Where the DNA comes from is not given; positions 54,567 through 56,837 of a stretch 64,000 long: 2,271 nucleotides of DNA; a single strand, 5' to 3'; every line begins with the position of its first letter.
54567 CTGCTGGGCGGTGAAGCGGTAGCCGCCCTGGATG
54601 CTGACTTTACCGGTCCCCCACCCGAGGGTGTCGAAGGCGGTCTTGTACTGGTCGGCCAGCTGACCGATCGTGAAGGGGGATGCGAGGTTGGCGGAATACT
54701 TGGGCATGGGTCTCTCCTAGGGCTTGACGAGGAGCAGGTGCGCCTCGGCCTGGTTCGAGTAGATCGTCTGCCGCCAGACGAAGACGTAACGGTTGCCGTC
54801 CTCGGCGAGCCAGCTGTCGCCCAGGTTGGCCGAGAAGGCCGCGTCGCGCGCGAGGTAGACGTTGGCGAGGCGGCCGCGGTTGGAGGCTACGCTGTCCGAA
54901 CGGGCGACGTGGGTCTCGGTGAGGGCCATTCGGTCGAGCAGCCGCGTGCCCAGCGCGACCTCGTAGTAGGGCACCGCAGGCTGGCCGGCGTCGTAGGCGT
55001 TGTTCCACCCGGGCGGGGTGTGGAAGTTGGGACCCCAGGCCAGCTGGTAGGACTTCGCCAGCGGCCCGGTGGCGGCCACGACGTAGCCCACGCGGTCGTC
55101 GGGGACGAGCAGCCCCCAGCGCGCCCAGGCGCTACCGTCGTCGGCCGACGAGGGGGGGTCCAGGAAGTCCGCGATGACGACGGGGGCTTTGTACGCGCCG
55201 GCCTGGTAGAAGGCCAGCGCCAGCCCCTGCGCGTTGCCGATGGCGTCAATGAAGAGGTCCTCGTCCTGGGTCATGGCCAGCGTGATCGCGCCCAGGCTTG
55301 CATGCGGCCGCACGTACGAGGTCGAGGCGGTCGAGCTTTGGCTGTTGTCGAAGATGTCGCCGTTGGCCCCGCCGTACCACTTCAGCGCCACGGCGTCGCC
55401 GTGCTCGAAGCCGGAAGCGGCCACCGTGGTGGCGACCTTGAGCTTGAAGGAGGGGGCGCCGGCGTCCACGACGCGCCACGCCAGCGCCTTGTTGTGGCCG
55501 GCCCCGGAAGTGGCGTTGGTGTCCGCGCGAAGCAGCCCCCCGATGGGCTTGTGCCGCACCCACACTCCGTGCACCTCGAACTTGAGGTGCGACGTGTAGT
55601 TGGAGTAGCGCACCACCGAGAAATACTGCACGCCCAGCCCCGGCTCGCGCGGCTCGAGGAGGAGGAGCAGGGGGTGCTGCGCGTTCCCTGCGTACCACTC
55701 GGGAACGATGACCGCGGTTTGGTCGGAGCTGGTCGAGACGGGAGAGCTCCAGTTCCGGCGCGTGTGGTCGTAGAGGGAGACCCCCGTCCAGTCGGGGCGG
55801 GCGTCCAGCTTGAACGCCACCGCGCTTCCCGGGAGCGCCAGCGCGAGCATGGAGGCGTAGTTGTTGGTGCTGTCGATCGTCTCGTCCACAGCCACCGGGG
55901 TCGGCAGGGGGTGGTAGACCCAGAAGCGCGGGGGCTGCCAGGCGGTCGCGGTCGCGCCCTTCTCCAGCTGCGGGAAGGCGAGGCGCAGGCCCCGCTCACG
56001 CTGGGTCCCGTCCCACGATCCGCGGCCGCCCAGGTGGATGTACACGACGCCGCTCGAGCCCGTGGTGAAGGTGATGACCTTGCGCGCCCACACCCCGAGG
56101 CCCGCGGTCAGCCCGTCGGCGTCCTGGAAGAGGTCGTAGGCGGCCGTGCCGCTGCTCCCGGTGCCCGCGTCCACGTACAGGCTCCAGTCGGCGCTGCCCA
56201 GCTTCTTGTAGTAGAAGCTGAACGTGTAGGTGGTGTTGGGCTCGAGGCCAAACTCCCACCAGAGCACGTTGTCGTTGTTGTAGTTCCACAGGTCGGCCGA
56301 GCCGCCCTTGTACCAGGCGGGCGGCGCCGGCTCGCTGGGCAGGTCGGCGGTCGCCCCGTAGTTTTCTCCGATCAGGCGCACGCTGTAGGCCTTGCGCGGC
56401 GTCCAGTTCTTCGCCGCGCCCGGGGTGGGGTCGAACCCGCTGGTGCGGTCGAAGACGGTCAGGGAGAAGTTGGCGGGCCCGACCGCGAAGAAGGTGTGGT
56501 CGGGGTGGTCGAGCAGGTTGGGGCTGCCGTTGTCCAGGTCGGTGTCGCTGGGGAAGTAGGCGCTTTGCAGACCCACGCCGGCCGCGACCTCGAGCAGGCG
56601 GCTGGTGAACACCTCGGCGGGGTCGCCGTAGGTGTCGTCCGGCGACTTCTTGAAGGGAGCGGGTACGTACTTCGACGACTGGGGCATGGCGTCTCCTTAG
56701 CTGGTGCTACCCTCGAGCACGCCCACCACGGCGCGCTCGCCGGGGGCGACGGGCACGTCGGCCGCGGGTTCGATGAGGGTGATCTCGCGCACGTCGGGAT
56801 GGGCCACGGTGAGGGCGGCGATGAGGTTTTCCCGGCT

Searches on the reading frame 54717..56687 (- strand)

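Call 58: search_protein_families(library=phrogs, proteins=[window:54717-56687:-], max_evalue=0.001)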
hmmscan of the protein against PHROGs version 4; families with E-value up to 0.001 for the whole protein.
window:54717-56687:- (656 aa): 2 families
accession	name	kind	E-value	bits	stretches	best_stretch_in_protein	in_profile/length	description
phrog_1330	-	tail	0.0002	20.3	1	96-252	850-943/1361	tail protein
phrog_3791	-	tail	0.00029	20.8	1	137-252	374-491/529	major tail protein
